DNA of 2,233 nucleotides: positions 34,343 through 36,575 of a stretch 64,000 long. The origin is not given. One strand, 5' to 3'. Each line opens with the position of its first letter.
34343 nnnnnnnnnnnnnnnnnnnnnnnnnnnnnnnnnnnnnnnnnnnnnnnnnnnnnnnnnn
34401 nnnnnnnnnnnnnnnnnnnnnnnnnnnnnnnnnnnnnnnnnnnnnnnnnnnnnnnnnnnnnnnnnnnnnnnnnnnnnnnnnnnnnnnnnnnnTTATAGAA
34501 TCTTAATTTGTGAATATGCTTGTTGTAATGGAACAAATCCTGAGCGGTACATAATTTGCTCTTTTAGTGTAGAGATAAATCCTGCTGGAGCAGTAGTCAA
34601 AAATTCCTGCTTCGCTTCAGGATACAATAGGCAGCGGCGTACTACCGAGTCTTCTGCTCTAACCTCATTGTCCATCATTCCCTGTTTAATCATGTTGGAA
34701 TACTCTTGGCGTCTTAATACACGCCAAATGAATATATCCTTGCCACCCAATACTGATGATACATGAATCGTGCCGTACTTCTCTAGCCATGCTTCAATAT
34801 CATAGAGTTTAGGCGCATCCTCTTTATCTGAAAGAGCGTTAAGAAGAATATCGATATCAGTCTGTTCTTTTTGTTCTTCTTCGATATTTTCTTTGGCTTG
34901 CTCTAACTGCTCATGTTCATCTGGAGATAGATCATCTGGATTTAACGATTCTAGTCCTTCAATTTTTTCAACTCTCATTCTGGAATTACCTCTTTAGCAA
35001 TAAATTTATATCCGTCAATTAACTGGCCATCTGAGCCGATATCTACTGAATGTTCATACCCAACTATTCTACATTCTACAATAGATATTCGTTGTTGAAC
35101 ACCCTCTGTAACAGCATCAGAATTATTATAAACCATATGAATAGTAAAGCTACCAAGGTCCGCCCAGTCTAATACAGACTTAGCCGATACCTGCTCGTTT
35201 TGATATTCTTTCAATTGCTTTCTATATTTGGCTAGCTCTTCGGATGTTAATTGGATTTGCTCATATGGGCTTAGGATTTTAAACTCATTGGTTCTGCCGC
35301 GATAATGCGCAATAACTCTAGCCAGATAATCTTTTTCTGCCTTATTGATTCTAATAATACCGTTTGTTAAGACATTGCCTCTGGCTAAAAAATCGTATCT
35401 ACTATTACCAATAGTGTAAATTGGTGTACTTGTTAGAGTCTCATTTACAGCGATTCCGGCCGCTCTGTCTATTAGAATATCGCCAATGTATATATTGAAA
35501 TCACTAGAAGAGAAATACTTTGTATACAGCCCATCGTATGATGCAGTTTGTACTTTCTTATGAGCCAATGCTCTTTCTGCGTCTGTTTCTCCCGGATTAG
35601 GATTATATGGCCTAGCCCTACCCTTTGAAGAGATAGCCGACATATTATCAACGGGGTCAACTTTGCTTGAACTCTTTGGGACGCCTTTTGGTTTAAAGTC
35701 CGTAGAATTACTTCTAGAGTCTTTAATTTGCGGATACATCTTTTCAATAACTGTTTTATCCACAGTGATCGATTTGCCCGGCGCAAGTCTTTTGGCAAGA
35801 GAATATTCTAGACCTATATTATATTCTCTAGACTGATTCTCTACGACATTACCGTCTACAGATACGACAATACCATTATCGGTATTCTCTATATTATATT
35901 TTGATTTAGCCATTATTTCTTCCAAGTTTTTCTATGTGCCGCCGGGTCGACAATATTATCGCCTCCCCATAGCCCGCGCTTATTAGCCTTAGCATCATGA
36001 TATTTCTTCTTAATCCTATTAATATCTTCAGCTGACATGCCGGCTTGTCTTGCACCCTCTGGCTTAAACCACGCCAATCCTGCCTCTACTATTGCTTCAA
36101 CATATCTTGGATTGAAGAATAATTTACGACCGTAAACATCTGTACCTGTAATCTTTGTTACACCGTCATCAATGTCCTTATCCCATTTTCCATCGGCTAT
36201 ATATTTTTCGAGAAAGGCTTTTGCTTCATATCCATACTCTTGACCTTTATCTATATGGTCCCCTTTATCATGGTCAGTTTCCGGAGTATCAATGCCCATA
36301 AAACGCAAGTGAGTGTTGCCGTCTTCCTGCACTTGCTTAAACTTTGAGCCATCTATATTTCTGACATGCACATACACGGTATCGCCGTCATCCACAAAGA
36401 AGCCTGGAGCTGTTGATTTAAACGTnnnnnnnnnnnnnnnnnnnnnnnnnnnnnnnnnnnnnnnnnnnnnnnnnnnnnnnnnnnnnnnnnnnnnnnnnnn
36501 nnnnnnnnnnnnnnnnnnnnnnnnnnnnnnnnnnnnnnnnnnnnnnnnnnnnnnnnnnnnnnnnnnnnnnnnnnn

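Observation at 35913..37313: Tail-tube paralog fused to a staphylococcal nuclease domain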

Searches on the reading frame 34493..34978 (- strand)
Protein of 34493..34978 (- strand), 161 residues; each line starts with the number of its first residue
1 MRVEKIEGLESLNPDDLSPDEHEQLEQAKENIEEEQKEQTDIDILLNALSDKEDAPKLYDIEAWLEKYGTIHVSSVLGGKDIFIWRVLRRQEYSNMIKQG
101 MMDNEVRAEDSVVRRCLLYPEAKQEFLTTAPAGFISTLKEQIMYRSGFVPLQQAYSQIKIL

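Call 3: search_protein_families(library=pfam, proteins=[window:34493-34978:-], max_evalue=0.01)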
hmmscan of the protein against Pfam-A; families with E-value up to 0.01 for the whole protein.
window:34493-34978:- (161 aa): 0 families

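Call 4: search_protein_families(library=phrogs, proteins=[window:34493-34978:-], max_evalue=0.001)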
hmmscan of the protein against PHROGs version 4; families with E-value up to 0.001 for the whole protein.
window:34493-34978:- (161 aa): 2 families
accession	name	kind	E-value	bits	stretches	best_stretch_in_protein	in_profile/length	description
phrog_29362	-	unknown function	3e-06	28.3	1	58-149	91-183/191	-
phrog_5128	-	unknown function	0.00042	21.3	1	25-131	8-111/136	-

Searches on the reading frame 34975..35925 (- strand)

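Call 3: search_protein_families(library=pfam, proteins=[window:34975-35925:-], max_evalue=0.01)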
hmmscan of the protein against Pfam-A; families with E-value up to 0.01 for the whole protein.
window:34975-35925:- (316 aa): 0 families

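Call 4: search_protein_families(library=phrogs, proteins=[window:34975-35925:-], max_evalue=0.001)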
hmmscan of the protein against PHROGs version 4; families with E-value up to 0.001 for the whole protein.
window:34975-35925:- (316 aa): 1 family
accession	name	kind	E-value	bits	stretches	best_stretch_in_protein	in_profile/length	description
phrog_33096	-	unknown function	0.00016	22.1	1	132-203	21-93/256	-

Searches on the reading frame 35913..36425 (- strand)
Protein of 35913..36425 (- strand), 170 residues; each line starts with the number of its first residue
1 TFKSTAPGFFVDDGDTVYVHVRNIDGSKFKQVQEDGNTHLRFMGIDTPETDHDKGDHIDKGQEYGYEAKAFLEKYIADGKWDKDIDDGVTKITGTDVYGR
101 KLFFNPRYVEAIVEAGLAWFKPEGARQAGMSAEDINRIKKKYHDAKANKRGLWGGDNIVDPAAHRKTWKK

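Call 60: search_dna_similar(query=window:35913-36425:-, collection=phages, mode=protein, max_evalue=0.1, max_rows=40)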
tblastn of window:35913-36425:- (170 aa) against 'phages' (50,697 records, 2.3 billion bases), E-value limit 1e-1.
Records with a match: 5; places in all: 5; records where one place covers at least 80% of the query: 3.
Best place of each record, by identity: <60% 5.
By first word of the organism name: Staphylococcus 3; Acinetobacter 2.
By host as written in the record: Staphylococcus aureus 2; Acinetobacter baumannii DSM 30007 2; Staphylococcus aureus ISU935 1.
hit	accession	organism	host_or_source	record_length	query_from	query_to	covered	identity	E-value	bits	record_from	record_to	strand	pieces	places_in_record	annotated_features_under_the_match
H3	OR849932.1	Staphylococcus phage SA 1298 Kay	Staphylococcus aureus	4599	21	157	81%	31.3%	3e-5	49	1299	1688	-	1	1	record has no annotation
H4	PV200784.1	Staphylococcus phage ISU935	Staphylococcus aureus ISU935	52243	21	157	81%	31.3%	3e-5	49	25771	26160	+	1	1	thermonuclease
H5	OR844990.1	Staphylococcus phage SA 1306 Kay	Staphylococcus aureus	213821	21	157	81%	31.3%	3e-5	49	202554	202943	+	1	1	record has no annotation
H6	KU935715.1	Acinetobacter phage vB_AbaM_ME3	Acinetobacter baumannii DSM 30007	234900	5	74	41%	37.5%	4e-2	40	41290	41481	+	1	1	baseplate hub protein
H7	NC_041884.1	Acinetobacter phage vB_AbaM_ME3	Acinetobacter baumannii DSM 30007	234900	5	74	41%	37.5%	4e-2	40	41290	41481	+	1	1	peptidase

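Call 61: get_annotated_region(hit=H6, flank=6000)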
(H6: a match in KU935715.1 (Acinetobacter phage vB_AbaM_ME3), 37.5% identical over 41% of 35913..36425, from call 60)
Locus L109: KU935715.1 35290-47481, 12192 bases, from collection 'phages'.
description: Acinetobacter phage vB_AbaM_ME3, complete genome.
organism: Acinetobacter phage vB_AbaM_ME3 (NCBI taxid 1837876)
taxonomy: Viruses; Duplodnaviria; Heunggongvirae; Uroviricota; Caudoviricetes; Metrivirus; Metrivirus ME3
host: Acinetobacter baumannii DSM 30007; source: wastewater influent; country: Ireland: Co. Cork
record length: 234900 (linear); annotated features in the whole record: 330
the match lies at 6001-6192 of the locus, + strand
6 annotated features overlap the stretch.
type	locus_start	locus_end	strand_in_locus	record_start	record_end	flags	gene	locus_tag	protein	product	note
CDS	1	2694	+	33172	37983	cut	-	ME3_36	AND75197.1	hypothetical protein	-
CDS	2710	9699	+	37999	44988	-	-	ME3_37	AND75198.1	baseplate hub protein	shares homology to baseplate hub protein [Bacillus phage 0305phi8-36], YP_001429638.1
CDS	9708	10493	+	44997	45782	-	-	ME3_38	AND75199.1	hypothetical protein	-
CDS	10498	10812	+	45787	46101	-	-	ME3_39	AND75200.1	hypothetical protein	-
CDS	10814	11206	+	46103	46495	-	-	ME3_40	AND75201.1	hypothetical protein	-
CDS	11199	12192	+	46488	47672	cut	-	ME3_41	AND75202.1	hypothetical protein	-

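Call 62: search_protein_families(library=pfam, proteins=[L109:2710-9696:+], max_evalue=0.01)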
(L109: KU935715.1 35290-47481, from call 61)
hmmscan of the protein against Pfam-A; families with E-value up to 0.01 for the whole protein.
L109:2710-9696:+ (2329 aa): 2 families
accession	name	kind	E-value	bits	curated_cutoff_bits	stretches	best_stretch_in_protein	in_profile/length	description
PF01551.29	Peptidase_M23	-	4.5e-22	78.5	28.7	1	1301-1401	2-96/96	Peptidase family M23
PF00565.23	SNase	-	4.7e-14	53.2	21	1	1126-1241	1-106/107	Staphylococcal nuclease homologue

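Call 63: find_homologous_proteins(query=window:35916-36425:-, max_evalue=0.001)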
Query window:35916-36425:- (170 aa): 1 proteins with E <= 0.001 among 114 candidates.
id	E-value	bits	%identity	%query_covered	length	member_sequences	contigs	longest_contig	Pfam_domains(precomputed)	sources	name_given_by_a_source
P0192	2.8e-5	42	36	81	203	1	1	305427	PF00565.24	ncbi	-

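Call 70: search_protein_representatives(protein=window:35916-36425:-)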
Query: 170 residues. Proteins with E-value up to 0.001 (for the whole library): 25; up to 1e-10: 4; up to 1e-30: 1. The best 25 are listed.
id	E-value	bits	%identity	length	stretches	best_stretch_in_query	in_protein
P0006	6.3e-72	257.5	70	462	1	1-170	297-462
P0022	1.4e-23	99.9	43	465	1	13-166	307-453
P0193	2.1e-17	79.9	45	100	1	73-166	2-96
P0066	9.9e-17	77.7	32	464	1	25-166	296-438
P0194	1.3e-09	54.4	34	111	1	73-164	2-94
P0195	1.4e-06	44.6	35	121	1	84-168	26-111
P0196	3.0e-06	43.5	30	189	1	10-166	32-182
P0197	6.5e-06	42.4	35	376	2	21-158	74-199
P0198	1.0e-05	41.8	33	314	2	42-167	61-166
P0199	1.4e-05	41.4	40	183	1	17-167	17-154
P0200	4.4e-05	39.7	37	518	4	20-79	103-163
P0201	5.2e-05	39.5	30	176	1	19-164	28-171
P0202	6.4e-05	39.2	36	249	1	10-169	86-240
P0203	1.2e-04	38.3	33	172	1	27-169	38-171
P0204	1.5e-04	38.0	35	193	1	60-166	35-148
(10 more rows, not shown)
